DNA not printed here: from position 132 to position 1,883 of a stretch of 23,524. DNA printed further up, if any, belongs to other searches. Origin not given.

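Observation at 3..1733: Intact large serine recombinase next to a decayed fragment of a paralogous recombinase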

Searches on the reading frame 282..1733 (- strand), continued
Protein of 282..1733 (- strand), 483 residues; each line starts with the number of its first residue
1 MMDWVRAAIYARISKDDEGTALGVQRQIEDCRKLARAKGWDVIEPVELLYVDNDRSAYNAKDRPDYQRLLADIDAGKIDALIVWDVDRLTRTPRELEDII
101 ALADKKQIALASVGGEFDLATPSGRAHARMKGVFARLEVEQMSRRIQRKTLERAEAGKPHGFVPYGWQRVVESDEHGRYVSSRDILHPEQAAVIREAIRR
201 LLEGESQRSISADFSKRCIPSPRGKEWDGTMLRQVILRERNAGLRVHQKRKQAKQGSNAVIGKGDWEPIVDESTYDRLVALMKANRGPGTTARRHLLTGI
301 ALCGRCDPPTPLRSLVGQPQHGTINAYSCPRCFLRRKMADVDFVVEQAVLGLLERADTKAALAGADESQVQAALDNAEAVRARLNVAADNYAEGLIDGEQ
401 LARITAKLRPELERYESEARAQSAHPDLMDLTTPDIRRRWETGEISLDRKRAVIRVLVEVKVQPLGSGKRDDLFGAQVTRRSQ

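Call 22: find_encoding_contigs(protein=P0006, flank=10000, max_places=2)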
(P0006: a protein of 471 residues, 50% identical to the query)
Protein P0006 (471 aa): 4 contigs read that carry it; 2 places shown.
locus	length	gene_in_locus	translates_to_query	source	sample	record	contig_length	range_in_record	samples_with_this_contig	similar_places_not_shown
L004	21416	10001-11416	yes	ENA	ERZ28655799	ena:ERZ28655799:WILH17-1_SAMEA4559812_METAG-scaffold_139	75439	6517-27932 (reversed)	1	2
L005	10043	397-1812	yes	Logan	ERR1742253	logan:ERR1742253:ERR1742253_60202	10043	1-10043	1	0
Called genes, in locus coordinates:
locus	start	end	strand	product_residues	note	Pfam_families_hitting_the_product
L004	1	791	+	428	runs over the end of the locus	PF12307:DUF3631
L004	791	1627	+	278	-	-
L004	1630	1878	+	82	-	-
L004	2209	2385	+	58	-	-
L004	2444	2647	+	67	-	-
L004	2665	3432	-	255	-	-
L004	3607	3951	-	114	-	-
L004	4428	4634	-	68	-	-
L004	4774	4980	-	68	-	PF12728:HTH_17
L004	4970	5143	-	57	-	-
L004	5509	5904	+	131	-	PF00072:Response_reg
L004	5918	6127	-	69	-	-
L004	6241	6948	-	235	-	PF13185:GAF_2, PF01590:GAF, PF03861:ANTAR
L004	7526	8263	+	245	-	PF00437:T2SSE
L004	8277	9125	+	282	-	PF00482:T2SSF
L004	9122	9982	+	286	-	PF00482:T2SSF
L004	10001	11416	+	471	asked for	PF00239:Resolvase, PF07508:Recombinase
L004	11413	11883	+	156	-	-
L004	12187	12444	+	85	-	-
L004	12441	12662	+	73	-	-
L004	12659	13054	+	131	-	-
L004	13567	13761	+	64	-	-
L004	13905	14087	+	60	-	-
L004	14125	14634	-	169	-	-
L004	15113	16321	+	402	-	PF05065:Phage_capsid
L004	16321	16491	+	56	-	-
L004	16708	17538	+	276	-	PF18928:DUF5677 (weak)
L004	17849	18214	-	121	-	PF10708:DUF2510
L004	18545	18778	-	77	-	-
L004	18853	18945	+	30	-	-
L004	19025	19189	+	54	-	-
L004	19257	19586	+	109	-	PF07811:TadE (weak)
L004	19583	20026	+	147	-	-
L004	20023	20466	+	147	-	PF13400:Tad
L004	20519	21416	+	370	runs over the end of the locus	PF03462:PCRF, PF00472:RF-1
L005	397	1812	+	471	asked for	PF00239:Resolvase, PF07508:Recombinase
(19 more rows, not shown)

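Call 27: find_encoding_contigs(protein=P0019, flank=10000, max_places=1)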
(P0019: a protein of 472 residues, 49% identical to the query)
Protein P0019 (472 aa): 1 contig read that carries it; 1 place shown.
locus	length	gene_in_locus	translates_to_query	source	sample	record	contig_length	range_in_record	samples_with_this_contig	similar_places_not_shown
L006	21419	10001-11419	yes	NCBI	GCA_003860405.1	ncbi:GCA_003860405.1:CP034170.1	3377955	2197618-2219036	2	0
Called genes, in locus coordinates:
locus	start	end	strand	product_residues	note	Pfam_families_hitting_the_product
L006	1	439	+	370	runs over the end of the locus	PF00005:ABC_tran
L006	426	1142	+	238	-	PF09335:VTT_dom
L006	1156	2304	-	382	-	PF07992:Pyr_redox_2, PF00070:Pyr_redox, PF02852:Pyr_redox_dim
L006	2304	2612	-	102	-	PF01262:AlaDh_PNT_C (weak), PF00890:FAD_binding_2 (weak), PF01134:GIDA, PF01266:DAO (weak), PF03486:HI0933_like (weak), PF07992:Pyr_redox_2, PF12831:FAD_oxidored, PF13450:NAD_binding_8 (weak)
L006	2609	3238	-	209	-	PF01209:Ubie_methyltran, PF01135:PCMT, PF13489:Methyltransf_23, PF13847:Methyltransf_31, PF08241:Methyltransf_11, PF08242:Methyltransf_12, PF13649:Methyltransf_25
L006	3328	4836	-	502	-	PF00916:Sulfate_transp, PF16983:MFS_MOT1 (weak), PF01740:STAS (weak)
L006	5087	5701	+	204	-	PF03352:Adenine_glyco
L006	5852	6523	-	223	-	PF13489:Methyltransf_23, PF13847:Methyltransf_31 (weak), PF08241:Methyltransf_11, PF08242:Methyltransf_12, PF13649:Methyltransf_25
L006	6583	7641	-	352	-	PF14226:DIOX_N, PF03171:2OG-FeII_Oxy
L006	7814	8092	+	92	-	PF24551:Rv0428c_N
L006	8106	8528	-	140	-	PF19654:DUF6157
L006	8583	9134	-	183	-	-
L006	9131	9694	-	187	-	PF07811:TadE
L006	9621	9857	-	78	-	-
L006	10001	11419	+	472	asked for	PF00239:Resolvase, PF07508:Recombinase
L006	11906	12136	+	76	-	-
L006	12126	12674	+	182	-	-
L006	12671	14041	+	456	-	-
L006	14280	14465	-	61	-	-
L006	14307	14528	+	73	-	PF02467:Whib (weak)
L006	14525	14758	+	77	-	-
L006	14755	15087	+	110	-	-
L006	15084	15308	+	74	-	-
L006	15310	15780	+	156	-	-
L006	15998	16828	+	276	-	PF05065:Phage_capsid, PF25209:Phage_capsid_4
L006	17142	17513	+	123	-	PF05119:Terminase_4 (weak)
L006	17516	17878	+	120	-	-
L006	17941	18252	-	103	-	-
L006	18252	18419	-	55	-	-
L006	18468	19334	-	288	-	PF00482:T2SSF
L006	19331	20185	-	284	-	PF00482:T2SSF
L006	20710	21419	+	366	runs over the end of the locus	PF03462:PCRF, PF00472:RF-1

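Call 28: find_encoding_contigs(protein=P0098, flank=10000, max_places=1)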
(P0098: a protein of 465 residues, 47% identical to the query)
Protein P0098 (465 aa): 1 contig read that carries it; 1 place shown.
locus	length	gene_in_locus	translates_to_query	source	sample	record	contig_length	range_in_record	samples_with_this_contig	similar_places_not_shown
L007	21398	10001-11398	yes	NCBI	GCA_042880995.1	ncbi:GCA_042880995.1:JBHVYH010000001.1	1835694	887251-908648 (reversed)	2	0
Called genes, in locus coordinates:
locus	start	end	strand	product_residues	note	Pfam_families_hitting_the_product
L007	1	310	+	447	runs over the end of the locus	PF07510:GmrSD_C, PF05901:Excalibur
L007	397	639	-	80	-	PF12728:HTH_17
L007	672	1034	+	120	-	-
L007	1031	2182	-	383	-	PF00589:Phage_integrase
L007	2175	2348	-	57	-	-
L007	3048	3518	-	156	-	PF01668:SmpB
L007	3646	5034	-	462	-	PF01551:Peptidase_M23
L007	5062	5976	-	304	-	PF18075:FtsX_ECD, PF02687:FtsX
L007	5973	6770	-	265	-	PF00005:ABC_tran, PF13304:AAA_21 (faint)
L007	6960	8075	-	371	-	PF03462:PCRF, PF00472:RF-1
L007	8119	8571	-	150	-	PF13400:Tad (weak)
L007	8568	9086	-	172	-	-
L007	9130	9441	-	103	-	PF07811:TadE (faint)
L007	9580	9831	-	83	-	-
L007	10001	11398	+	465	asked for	PF00239:Resolvase, PF07508:Recombinase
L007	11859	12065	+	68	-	-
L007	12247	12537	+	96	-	-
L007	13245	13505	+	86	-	-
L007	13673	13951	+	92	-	-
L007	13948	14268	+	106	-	-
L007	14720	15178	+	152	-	-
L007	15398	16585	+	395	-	PF05065:Phage_capsid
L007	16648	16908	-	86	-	-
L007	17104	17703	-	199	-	-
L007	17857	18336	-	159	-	-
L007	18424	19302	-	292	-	PF00482:T2SSF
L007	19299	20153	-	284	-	PF00482:T2SSF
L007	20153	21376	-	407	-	PF00437:T2SSE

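Call 33: search_dna_similar(query=window:282-1733:-, collection=phages, mode=protein, max_rows=15)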
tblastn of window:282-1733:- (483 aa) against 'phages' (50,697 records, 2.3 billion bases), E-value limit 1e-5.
Records with a match: 1263; places in all: 1341; records where one place covers at least 80% of the query: 561.
Best place of each record, by identity: <60% 1263.
By first word of the organism name: Mycobacterium 468; Streptomyces 170; Streptococcus 148; Arthrobacter 67; Bacteriophage 52; Rhodococcus 46; Gordonia 38; Staphylococcus 35; Microbacterium 14; Klebsiella 14; and 61 more.
By host as written in the record: Mycobacterium smegmatis mc2 155 328; - 90; Mycobacterium smegmatis mc#155 60; Arthrobacter globiformis B-2979 43; Mycobacterium smegmatis mc2155 33; Rhodococcus erythropolis RIA 643 33; Gordonia terrae 3612 30; Streptomyces griseus ATCC 10137 30; and 298 more.
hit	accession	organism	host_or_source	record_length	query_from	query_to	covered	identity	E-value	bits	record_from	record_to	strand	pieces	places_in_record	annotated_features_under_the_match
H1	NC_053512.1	Mycobacterium phage Kumao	Mycobacterium smegmatis mc2 155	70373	5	481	99%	35.9%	3e-75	263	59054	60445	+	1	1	96: integrase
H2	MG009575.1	Mycobacterium phage Kumao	Mycobacterium smegmatis mc2 155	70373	5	481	99%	35.9%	3e-75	263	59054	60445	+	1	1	96: integrase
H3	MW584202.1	Mycobacterium phage prophiGD54-2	Mycobacterium abscessus GD54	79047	5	467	96%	36.0%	3e-67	240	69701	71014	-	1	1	134: serine integrase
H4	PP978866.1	Mycobacterium phage Agent47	Mycobacterium smegmatis mc2155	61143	6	457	94%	34.3%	4e-55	204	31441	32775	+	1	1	39: serine integrase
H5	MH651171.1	Mycobacterium phage Collard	Mycobacterium smegmatic mc2 155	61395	6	457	94%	34.3%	4e-55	204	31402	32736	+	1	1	38: serine integrase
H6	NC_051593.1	Mycobacterium phage Collard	Mycobacterium smegmatic mc2 155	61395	6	457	94%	34.3%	4e-55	204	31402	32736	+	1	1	38: integrase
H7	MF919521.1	Gordonia phage Lysidious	Gordonia terrae 3612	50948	5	475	98%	32.8%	1e-59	217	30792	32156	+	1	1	serine integrase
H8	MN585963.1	Gordonia phage Wocket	Gordonia terrae CAG3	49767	5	475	98%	32.8%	1e-56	209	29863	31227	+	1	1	39: serine integrase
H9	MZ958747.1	Mycobacterium phage InvictusManeo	Mycobacterium smegmatis mc#155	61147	6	457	94%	34.1%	1e-54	203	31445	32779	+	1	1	38: serine integrase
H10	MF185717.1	Mycobacterium phage AlleyCat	Mycobacterium smegmatis mc2 155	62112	6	457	94%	34.1%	1e-54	203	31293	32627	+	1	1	39: serine integrase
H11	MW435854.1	Mycobacterium phage Psycho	Mycobacterium smegmatis mc2 155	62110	6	457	94%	34.1%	2e-54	202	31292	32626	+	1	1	39: serine integrase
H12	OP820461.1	Mycobacterium phage Dadosky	Mycobacterium smegmatis mc2 155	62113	6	457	94%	34.1%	2e-54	202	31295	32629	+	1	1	39: serine integrase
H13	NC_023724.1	Mycobacterium phage Larva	Mycobacterium smegmatis mc2 155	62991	6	457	94%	34.1%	2e-54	202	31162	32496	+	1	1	39: integrase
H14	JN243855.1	Mycobacterium phage Larva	Mycobacterium smegmatis mc2 155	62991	6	457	94%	34.1%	2e-54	202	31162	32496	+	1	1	39: serine integrase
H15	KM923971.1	Mycobacterium phage Kratio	Mycobacterium smegmatis mc2 155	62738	6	457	94%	34.0%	1e-54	203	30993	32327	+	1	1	serine integrase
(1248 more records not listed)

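Call 34: search_solved_structures(query=window:282-1733:-, max_evalue=0.001, show_alignments=1)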
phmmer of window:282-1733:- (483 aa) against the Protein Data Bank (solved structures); distinct sequences matched with E-value up to 0.001: 12.
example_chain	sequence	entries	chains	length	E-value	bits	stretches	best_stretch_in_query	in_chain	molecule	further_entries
9iu2_A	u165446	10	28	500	5.2e-25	91.7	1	6-416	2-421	Integrase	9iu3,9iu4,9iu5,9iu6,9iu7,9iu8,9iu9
9dxh_A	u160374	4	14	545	2.9e-08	36.4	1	58-331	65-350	Resolvase homolog YokA | Site-specific recombinase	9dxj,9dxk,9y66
9dxd_A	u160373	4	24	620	4.2e-08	36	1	58-330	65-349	Resolvase homolog YokA,SPbeta prophage-derived uncharacterized protein YotN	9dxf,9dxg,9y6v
3bvp_A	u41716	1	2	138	9.8e-08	34.7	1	6-125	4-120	TP901-1 Integrase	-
4m6f_A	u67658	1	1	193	3.4e-06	29.6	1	54-180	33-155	DNA-invertase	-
3uj3_X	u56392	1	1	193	5.3e-06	29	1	54-160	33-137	DNA-invertase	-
4bqq_A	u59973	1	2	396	1.7e-05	27.4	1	55-177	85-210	INTEGRASE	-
3g13_A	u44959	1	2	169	2.7e-05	26.7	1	3-162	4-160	Putative conjugative transposon recombinase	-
9ibl_B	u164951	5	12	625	3.2e-05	26.5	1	55-177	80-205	Integrase | PhiC31 integrase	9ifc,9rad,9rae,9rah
9u2s_A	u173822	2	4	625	3.2e-05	26.5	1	55-177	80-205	Integrase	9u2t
9teh_A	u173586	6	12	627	3.2e-05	26.4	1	55-177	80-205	Integrase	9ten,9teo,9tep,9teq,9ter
2mhc_A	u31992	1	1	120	4.2e-05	26.1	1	7-94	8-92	TnpX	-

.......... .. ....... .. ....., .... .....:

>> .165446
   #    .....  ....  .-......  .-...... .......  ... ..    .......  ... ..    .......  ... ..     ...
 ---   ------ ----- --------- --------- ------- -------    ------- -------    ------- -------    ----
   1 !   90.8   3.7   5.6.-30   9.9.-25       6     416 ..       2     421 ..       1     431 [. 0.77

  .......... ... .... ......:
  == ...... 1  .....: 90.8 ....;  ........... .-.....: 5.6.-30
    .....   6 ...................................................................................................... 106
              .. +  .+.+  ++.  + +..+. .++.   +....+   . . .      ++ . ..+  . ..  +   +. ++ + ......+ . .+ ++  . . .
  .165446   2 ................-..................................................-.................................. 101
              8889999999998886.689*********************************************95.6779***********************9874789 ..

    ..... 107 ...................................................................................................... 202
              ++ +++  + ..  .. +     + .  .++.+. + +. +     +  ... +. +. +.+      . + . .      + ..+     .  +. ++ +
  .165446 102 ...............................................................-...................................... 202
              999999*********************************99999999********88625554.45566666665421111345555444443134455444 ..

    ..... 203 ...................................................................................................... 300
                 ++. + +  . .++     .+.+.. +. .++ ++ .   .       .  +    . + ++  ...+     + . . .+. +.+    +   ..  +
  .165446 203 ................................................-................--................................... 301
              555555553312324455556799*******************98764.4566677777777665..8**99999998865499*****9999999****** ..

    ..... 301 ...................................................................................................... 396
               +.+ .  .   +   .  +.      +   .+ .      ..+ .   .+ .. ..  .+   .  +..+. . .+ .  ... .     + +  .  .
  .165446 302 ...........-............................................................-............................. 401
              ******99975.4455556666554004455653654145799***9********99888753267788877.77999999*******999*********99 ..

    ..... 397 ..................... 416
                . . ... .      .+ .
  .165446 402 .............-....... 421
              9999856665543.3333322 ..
